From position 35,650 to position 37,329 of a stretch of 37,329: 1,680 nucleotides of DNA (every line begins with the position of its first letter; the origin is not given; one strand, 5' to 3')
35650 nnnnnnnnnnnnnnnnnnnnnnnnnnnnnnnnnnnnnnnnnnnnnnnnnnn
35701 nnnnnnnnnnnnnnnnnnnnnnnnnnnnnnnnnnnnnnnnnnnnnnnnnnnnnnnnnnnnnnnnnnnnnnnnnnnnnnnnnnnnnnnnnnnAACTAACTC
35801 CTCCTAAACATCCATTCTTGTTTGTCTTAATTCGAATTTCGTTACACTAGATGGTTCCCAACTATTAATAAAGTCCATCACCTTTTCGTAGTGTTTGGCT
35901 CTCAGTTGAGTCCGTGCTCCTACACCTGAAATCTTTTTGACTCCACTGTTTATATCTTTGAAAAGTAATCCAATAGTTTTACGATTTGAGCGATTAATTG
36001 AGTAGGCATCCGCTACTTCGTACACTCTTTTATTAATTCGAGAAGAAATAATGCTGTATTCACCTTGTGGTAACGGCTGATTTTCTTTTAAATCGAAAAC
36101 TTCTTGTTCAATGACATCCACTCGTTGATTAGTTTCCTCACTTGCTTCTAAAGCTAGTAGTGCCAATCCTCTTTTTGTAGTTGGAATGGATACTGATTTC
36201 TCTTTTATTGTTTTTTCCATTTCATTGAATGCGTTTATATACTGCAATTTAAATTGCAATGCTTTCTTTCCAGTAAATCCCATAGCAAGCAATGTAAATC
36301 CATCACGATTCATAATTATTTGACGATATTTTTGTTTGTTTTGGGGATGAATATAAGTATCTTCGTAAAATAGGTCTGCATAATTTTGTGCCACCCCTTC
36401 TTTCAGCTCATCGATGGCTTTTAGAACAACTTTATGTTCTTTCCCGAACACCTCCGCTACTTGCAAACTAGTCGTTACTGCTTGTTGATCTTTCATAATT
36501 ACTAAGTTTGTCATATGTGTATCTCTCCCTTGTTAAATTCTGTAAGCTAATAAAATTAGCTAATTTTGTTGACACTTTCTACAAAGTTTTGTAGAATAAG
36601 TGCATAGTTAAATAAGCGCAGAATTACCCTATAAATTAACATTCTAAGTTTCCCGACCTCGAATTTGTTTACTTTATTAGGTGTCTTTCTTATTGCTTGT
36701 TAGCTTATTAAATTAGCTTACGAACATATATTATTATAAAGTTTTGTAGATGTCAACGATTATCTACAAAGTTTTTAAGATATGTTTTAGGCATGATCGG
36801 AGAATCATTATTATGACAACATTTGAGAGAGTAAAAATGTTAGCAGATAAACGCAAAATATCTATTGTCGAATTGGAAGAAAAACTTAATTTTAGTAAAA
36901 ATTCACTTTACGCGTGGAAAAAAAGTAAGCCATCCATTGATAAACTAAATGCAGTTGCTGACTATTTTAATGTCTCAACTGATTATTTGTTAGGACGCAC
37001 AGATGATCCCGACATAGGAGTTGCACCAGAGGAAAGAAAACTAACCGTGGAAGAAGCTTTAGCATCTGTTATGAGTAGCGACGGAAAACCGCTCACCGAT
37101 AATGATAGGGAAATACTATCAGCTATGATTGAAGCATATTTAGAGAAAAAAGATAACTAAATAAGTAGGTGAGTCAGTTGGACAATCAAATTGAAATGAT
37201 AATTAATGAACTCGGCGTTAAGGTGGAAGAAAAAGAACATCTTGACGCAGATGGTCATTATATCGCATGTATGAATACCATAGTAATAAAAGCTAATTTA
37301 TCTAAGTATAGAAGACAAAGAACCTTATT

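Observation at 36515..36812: Genetic switch with face-to-face consensus promoters and shared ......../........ operators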

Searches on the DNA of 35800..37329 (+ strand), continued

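Call 40: get_annotated_region(hit=H23, flank=2000)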
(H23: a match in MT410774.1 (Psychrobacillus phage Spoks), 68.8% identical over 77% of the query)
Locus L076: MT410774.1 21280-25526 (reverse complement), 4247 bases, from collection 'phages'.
description: Psychrobacillus phage Spoks, complete genome.
organism: Psychrobacillus phage Spoks (NCBI taxid 2736239)
taxonomy: Viruses; Duplodnaviria; Heunggongvirae; Uroviricota; Caudoviricetes
host: Psychrobacillus psychrodurans; source: ice-free soil sample (4-10 cm depth) collected near Rasmussen hut; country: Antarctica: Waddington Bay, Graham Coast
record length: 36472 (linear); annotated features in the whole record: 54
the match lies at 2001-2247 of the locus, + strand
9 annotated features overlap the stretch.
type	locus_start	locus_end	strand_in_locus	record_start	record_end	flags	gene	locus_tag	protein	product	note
CDS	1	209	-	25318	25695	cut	-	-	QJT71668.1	hypothetical protein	ORF36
CDS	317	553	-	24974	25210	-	-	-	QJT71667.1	hypothetical protein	ORF35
CDS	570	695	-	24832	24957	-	-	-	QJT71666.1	hypothetical protein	ORF34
CDS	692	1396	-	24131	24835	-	-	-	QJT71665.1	Rha family regulatory protein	ORF33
CDS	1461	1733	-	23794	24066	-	-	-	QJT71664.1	hypothetical protein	ORF32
CDS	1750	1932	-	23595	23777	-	-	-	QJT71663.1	HTH XRE-family transcriptional regulator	ORF31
CDS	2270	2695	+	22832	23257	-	-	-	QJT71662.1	HTH XRE-family transcriptional regulator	ORF30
CDS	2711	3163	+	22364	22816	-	-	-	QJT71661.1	ImmA/IrrE family metallo-endopeptidase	ORF29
CDS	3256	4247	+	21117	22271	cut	-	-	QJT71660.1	integrase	ORF28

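Call 41: get_annotated_region(hit=H39, flank=2000)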
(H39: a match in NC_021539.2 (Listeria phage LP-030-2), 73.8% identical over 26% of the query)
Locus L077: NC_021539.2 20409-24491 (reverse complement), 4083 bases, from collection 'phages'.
description: Listeria phage LP-030-2, complete genome.
organism: Listeria phage LP-030-2 (NCBI taxid 1173743)
taxonomy: Viruses; Duplodnaviria; Heunggongvirae; Uroviricota; Caudoviricetes; Psavirus; Psavirus LP302
host: -; source: -; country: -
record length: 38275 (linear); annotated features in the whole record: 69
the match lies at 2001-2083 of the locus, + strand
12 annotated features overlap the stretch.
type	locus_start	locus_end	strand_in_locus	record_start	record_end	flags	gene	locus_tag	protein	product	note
CDS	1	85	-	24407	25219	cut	-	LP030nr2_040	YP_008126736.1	DNA methyltransferase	-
CDS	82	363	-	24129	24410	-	-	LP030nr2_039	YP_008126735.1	hypothetical protein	-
CDS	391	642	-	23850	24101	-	-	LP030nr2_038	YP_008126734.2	hypothetical protein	-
CDS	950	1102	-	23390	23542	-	-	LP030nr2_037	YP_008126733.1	hypothetical protein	-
CDS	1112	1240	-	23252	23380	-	-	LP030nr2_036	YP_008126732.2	hypothetical protein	-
CDS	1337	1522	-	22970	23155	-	-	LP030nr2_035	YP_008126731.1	hypothetical protein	-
CDS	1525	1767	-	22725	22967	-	-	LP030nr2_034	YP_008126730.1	hypothetical protein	-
CDS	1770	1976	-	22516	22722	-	-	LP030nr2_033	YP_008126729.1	transcriptional repressor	-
CDS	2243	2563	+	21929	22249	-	-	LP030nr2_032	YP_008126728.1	transcriptional regulator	-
CDS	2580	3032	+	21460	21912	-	-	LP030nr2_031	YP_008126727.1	metallo-protease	-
CDS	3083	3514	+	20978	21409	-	-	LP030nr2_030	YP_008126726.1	hypothetical protein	-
CDS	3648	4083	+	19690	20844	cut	-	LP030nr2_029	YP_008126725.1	integrase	-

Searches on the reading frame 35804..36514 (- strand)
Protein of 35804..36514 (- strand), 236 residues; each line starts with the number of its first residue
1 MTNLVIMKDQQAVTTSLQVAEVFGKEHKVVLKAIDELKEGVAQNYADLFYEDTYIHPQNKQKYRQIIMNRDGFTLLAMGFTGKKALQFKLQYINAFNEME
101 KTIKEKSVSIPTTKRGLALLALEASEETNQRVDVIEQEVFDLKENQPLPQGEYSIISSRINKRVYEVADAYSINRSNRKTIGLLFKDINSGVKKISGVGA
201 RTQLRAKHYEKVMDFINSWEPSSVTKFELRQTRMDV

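Call 11: search_protein_families(library=pfam, proteins=[window:35804-36514:-], max_evalue=0.01)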
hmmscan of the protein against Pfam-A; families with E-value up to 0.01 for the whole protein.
window:35804-36514:- (236 aa): 2 families
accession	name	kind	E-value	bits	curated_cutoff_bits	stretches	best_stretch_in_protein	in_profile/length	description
PF09669.15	Phage_pRha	-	4.2e-29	101.4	29.9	1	14-101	1-91/91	Phage regulatory protein Rha (Phage_pRha)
PF10552.14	ORF6C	-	1.8e-11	44.4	22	1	121-227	5-112/114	ORF6C domain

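Call 49: search_protein_families(library=phrogs, proteins=[window:35804-36514:-], max_evalue=0.001)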
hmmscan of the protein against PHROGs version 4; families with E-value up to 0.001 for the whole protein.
window:35804-36514:- (236 aa): 16 families
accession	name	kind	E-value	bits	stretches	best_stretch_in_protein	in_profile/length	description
phrog_373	-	transcription regulation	1.2e-71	243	1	1-229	87-317/373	anti-repressor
phrog_518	-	transcription regulation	7.3e-38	131.6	1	1-148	11-153/268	Rha-like transcriptional regulator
phrog_995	-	transcription regulation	1.5e-27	97.9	1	5-170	112-271/307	transcriptional regulator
phrog_2657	-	transcription regulation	7.6e-27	95.2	1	2-108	12-120/243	transcriptional regulator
phrog_821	-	transcription regulation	5.2e-25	89.6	1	8-109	158-257/324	transcriptional regulator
phrog_18886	-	unknown function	2.2e-24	87.3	1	2-107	7-114/269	-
phrog_63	-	transcription regulation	1.7e-23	84.6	1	1-136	120-248/431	anti-repressor Ant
phrog_463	-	transcription regulation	7.3e-23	82.4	1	6-234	18-243/250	anti-repressor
phrog_10324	-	transcription regulation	1.1e-11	46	1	13-104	5-95/205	anti-repressor Ant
phrog_17716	-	unknown function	2.6e-08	35.6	1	78-109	1-32/101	-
phrog_2902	-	transcription regulation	7.7e-07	30.4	1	123-232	39-155/169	anti-repressor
phrog_8244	-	unknown function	7.8e-07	29.5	1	9-105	153-248/383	-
phrog_15204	-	transcription regulation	2.6e-06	28.1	1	3-37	26-60/79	anti-repressor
phrog_20738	-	transcription regulation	7.1e-06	27.8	1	68-114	1-47/103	anti-repressor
phrog_1726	-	transcription regulation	5.3e-05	24.2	1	7-110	11-125/264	anti-repressor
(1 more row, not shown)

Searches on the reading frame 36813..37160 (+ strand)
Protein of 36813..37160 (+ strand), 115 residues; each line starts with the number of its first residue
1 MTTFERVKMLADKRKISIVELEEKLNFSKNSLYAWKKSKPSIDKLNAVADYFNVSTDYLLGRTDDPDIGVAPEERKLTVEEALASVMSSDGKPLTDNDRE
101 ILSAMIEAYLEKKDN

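Call 11: search_protein_families(library=pfam, proteins=[window:36813-37160:+], max_evalue=0.01)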
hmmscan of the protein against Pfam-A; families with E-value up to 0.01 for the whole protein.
window:36813-37160:+ (115 aa): 4 families
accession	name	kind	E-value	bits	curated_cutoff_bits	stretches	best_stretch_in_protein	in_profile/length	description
PF12844.13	HTH_19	-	7.2e-08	32.7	30.2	1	5-60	2-59/64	Helix-turn-helix domain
PF13443.12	HTH_26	-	3.8e-07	30.7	22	1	8-62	3-60/63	Cro/C1-type HTH DNA-binding domain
PF01381.28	HTH_3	-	1.1e-06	29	23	1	8-59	2-55/55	Helix-turn-helix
PF13022.12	HTH_Tnp_1_2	-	0.0076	16.8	27.9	0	9-53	18-64/122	Helix-turn-helix of insertion element transposase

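Call 49: search_protein_families(library=phrogs, proteins=[window:36813-37160:+], max_evalue=0.001)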
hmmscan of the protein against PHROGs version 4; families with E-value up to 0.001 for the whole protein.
window:36813-37160:+ (115 aa): 9 families
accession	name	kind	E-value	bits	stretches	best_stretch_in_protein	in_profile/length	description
phrog_8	-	transcription regulation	5e-27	96.3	1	1-102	75-155/346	transcriptional regulator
phrog_18248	-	transcription regulation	1e-14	55.3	1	1-60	1-60/264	transcriptional regulator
phrog_1994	-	DNA, RNA and nucleotide metabolism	2.2e-07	32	1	5-64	2-63/170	DNA binding protein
phrog_4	-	transcription regulation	3.5e-07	30.6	1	3-78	137-205/400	transcriptional repressor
phrog_3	-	transcription regulation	8.4e-07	30.1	1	1-75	87-166/430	transcriptional repressor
phrog_2967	-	transcription regulation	2.7e-06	28.1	1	5-63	13-73/225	transcriptional regulator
phrog_3037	-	transcription regulation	5.4e-06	27.3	1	4-106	19-123/189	transcriptional repressor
phrog_34939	-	unknown function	0.0001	23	1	4-67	11-77/280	-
phrog_2439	-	transcription regulation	0.00062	19.7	1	5-65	10-71/367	transcriptional regulator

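Call 57: search_solved_structures(query=window:36813-37160:+, max_evalue=0.01)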
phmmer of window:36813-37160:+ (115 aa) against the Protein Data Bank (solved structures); distinct sequences matched with E-value up to 0.01: 2.
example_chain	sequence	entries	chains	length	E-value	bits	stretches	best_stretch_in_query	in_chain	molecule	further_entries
7t8i_A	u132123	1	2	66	0.00011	25.7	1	5-62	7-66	Phage element (ICEBs1)transcriptional regulator (Xre family)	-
9sf2_A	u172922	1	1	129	0.00012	25.6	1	5-113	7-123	Transcriptional regulator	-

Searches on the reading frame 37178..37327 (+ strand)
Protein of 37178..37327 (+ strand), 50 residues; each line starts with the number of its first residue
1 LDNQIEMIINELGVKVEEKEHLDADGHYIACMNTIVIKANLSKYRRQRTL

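Call 11: search_protein_families(library=pfam, proteins=[window:37178-37327:+], max_evalue=0.01)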
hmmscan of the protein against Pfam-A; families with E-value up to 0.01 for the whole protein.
window:37178-37327:+ (50 aa): 0 families

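Call 49: search_protein_families(library=phrogs, proteins=[window:37178-37327:+], max_evalue=0.001)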
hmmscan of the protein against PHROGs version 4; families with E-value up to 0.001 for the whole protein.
window:37178-37327:+ (50 aa): 1 family
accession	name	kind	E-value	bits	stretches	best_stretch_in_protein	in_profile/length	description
phrog_87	-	other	5.5e-06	27.3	1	2-50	40-89/227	metallo-protease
